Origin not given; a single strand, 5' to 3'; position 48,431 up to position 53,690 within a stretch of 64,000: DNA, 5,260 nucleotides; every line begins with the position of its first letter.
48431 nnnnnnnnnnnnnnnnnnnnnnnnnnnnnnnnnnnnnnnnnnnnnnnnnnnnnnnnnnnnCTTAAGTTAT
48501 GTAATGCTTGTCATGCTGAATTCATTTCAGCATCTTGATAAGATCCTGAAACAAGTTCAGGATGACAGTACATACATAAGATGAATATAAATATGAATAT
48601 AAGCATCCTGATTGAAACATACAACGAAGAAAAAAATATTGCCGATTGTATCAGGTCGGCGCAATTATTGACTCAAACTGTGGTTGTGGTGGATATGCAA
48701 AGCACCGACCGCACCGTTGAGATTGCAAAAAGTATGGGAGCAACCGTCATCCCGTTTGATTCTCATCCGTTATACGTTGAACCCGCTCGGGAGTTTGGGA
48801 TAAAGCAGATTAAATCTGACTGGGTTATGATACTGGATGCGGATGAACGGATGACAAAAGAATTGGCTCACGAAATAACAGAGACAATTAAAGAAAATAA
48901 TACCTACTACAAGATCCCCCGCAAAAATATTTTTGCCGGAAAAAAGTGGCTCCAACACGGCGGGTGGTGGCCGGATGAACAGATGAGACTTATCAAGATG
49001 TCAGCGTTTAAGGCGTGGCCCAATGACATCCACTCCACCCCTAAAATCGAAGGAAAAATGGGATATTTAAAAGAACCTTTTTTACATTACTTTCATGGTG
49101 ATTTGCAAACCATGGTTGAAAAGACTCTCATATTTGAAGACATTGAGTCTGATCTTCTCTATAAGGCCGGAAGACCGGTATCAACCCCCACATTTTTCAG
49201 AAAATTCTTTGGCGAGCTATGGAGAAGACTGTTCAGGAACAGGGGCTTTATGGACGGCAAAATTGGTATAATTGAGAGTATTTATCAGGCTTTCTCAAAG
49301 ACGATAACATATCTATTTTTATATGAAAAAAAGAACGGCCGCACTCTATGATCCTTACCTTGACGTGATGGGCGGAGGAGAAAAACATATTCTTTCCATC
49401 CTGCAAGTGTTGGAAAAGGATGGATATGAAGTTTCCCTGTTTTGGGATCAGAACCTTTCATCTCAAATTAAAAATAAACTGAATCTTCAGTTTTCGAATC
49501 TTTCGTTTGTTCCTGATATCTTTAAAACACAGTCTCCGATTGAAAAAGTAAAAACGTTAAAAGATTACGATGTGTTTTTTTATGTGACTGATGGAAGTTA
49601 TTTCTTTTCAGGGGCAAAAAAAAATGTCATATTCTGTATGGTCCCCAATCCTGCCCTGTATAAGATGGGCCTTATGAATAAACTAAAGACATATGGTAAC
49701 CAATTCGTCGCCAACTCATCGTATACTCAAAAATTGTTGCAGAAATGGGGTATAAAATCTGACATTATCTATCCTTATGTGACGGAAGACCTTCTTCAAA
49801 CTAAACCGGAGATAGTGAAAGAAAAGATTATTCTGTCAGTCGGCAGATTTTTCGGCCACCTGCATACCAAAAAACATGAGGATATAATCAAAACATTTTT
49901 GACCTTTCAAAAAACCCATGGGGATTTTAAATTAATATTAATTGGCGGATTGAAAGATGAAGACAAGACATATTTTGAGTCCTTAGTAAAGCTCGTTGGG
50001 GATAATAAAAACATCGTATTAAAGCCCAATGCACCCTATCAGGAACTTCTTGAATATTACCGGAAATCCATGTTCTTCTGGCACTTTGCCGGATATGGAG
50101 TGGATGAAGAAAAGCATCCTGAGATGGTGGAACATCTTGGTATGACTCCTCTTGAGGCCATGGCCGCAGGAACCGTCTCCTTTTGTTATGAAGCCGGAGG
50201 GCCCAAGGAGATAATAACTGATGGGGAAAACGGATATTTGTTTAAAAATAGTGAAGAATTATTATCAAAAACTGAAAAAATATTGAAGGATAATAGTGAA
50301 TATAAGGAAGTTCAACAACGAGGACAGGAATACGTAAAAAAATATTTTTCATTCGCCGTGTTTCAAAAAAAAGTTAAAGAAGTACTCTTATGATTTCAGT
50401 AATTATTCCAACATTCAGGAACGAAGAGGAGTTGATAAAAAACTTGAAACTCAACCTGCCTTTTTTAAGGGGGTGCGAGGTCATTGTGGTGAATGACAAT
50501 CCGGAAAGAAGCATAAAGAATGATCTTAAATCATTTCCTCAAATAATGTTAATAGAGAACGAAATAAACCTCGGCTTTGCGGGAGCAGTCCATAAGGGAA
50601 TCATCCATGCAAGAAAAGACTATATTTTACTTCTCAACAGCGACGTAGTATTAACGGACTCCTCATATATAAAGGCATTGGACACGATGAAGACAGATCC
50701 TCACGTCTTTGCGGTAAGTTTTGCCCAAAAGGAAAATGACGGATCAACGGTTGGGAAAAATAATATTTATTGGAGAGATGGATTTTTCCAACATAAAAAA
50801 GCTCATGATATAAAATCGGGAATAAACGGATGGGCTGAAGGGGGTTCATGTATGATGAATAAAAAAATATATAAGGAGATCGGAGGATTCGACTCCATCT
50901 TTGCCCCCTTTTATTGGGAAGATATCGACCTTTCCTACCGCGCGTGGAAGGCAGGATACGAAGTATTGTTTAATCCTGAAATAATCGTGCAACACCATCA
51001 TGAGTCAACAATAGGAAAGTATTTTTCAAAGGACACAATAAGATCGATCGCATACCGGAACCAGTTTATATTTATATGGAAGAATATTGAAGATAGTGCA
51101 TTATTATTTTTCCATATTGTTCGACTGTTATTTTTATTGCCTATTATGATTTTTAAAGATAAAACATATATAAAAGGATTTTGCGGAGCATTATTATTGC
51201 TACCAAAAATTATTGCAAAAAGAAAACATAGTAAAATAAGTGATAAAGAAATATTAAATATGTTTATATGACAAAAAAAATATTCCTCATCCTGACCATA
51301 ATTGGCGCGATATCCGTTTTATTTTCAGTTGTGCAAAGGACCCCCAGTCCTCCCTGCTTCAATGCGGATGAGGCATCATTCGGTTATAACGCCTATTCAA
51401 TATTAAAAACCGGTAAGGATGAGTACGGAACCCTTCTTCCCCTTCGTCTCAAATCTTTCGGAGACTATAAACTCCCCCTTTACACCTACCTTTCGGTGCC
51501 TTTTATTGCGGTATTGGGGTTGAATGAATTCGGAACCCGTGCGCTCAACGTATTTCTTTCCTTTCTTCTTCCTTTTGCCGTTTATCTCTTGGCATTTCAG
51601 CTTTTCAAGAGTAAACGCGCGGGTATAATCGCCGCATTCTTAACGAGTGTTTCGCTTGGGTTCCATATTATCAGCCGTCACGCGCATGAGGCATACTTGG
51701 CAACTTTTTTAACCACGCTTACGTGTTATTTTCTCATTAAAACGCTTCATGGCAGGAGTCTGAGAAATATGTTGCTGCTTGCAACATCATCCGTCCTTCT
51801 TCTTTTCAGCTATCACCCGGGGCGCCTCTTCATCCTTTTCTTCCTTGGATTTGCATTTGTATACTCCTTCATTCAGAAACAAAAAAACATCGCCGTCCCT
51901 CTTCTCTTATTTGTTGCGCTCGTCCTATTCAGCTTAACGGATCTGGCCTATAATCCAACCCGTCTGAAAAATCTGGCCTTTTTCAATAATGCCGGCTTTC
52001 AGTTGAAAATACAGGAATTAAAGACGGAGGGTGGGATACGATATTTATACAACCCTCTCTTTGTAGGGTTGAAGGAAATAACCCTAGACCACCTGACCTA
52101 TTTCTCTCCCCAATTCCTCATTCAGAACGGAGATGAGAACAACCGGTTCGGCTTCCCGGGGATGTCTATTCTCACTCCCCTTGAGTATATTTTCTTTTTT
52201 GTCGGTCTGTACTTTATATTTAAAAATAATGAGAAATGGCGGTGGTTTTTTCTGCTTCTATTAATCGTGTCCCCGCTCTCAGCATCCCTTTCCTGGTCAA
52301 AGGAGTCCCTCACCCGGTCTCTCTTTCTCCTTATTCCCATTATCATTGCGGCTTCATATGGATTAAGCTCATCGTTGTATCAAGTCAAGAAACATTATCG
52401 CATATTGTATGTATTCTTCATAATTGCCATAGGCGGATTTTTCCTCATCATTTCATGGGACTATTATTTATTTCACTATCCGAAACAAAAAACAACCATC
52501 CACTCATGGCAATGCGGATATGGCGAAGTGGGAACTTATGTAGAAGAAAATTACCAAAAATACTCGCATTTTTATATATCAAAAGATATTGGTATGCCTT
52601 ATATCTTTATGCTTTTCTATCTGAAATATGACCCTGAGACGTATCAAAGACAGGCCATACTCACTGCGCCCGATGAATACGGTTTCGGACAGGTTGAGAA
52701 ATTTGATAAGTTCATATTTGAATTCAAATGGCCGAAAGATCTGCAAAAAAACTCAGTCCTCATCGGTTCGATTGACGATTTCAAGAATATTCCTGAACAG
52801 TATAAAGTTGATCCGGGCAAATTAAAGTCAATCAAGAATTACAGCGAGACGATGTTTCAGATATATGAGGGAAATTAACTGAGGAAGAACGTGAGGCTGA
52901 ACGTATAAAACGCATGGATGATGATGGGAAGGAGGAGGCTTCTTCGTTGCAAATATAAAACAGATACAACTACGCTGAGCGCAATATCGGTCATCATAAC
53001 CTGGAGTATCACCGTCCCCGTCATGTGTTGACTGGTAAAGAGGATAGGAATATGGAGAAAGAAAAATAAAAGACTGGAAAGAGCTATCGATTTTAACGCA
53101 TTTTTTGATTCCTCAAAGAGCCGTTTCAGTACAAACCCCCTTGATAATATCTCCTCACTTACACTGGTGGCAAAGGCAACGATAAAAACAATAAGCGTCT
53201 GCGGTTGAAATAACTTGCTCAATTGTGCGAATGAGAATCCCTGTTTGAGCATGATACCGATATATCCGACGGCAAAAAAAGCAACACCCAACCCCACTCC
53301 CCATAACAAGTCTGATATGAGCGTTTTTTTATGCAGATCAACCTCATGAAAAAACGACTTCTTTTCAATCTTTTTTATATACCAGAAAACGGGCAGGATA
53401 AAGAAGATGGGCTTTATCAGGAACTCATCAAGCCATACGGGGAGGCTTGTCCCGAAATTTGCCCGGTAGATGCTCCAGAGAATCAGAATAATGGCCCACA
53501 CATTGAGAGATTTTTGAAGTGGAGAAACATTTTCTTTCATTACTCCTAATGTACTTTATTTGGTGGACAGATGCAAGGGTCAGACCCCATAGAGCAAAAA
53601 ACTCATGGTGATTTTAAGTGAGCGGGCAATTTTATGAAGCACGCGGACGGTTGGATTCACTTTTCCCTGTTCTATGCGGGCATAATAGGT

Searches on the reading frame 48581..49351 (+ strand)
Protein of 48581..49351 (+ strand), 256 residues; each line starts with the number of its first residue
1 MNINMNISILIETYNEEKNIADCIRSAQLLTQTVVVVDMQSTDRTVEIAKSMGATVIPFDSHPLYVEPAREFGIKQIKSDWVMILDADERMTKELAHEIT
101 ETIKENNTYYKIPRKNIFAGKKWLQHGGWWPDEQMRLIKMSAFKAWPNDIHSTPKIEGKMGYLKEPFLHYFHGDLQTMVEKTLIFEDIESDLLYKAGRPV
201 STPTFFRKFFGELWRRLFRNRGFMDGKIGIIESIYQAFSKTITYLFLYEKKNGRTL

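Call 65: search_protein_families(library=pfam, proteins=[window:48581-49351:+], max_evalue=0.001)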
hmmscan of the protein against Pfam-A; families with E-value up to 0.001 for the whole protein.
window:48581-49351:+ (256 aa): 1 family
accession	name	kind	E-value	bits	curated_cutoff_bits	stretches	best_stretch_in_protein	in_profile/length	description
PF00535.33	Glycos_transf_2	-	5.2e-18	66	23.3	1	8-137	1-140/168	Glycosyl transferase family 2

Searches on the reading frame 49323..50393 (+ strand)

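Call 65: search_protein_families(library=pfam, proteins=[window:49323-50393:+], max_evalue=0.001)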
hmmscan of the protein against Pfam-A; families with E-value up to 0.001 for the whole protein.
window:49323-50393:+ (356 aa): 3 families
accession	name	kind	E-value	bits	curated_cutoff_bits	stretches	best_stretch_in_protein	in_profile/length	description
PF00534.26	Glycos_transf_1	-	1.9e-26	93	26.4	1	163-336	11-171/172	Glycosyl transferases group 1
PF13692.12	Glyco_trans_1_4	-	1.7e-14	54.7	27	1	168-323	2-142/142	Glycosyl transferases group 1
PF13524.12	Glyco_trans_1_2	-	8e-07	29.5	25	1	223-344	18-135/144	Glycosyl transferase-like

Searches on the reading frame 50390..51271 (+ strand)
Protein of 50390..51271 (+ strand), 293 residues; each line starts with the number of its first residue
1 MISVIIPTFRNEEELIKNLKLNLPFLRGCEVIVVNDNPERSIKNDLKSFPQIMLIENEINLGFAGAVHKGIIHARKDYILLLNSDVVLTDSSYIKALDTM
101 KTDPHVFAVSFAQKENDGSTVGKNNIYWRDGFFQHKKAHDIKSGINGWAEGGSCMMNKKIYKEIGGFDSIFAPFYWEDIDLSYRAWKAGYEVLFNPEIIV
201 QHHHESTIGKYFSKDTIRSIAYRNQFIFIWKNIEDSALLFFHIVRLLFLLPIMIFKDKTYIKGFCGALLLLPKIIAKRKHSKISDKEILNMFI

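Call 65: search_protein_families(library=pfam, proteins=[window:50390-51271:+], max_evalue=0.001)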
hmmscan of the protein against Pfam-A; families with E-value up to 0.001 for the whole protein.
window:50390-51271:+ (293 aa): 6 families
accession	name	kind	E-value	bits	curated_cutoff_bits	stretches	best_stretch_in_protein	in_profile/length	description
PF00535.33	Glycos_transf_2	-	4.2e-19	69.5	23.3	1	3-164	1-167/168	Glycosyl transferase family 2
PF13641.12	Glyco_tranf_2_3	-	7.6e-13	49.4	27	1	2-213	3-222/230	Glycosyltransferase like family 2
PF13632.12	Glyco_trans_2_3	-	1.2e-07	32.2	27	1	78-212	1-133/198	Glycosyl transferase family group 2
PF10111.15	Glyco_tranf_2_2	-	2.9e-06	27.4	27.3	1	3-204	1-219/276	Glycosyltransferase like family 2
PF13506.12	Glyco_transf_21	-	5.6e-05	23.1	21.7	1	68-211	23-165/174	Glycosyl transferase family 21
PF02709.20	Glyco_transf_7C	-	0.00037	20.5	23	1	151-196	21-66/78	N-terminal domain of galactosyltransferase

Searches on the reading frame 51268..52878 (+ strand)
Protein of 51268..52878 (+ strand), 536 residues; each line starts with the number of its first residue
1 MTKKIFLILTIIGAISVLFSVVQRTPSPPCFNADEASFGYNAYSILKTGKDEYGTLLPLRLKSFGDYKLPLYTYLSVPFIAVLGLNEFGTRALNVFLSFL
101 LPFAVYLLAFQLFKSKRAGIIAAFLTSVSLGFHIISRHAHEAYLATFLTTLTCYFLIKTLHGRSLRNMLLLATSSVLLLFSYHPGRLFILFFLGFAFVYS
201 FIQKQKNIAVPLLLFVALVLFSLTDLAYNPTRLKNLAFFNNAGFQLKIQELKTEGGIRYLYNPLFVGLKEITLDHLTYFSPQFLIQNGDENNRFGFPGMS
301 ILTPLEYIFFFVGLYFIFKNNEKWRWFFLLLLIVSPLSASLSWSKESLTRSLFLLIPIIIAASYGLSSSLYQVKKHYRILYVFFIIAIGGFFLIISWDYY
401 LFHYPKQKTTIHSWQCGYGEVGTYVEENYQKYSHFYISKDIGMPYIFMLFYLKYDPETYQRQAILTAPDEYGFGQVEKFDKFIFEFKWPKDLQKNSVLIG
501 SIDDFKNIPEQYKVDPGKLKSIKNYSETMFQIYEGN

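Call 65: search_protein_families(library=pfam, proteins=[window:51268-52878:+], max_evalue=0.001)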
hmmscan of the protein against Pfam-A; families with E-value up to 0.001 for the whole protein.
window:51268-52878:+ (536 aa): 2 families
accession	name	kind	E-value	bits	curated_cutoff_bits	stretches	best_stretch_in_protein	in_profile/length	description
PF13231.12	PMT_2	-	7.9e-05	23.4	26.1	1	70-222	4-155/160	Dolichyl-phosphate-mannose-protein mannosyltransferase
PF02366.24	PMT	-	0.00052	20.1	22.7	1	64-211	59-210/245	Dolichyl-phosphate-mannose-protein mannosyltransferase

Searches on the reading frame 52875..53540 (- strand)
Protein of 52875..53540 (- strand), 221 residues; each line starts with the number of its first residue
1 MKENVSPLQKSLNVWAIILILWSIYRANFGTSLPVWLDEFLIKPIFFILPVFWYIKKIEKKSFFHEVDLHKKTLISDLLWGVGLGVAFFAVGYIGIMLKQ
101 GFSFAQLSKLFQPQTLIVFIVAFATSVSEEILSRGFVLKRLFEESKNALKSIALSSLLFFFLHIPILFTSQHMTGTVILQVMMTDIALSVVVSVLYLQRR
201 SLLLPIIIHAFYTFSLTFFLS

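Call 65: search_protein_families(library=pfam, proteins=[window:52875-53540:-], max_evalue=0.001)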
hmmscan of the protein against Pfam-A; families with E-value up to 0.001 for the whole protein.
window:52875-53540:- (221 aa): 1 family
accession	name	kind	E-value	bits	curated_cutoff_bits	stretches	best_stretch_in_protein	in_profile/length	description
PF02517.21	Rce1-like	-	6.6e-15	55.6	22.4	1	114-214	4-92/93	Type II CAAX prenyl endopeptidase Rce1-like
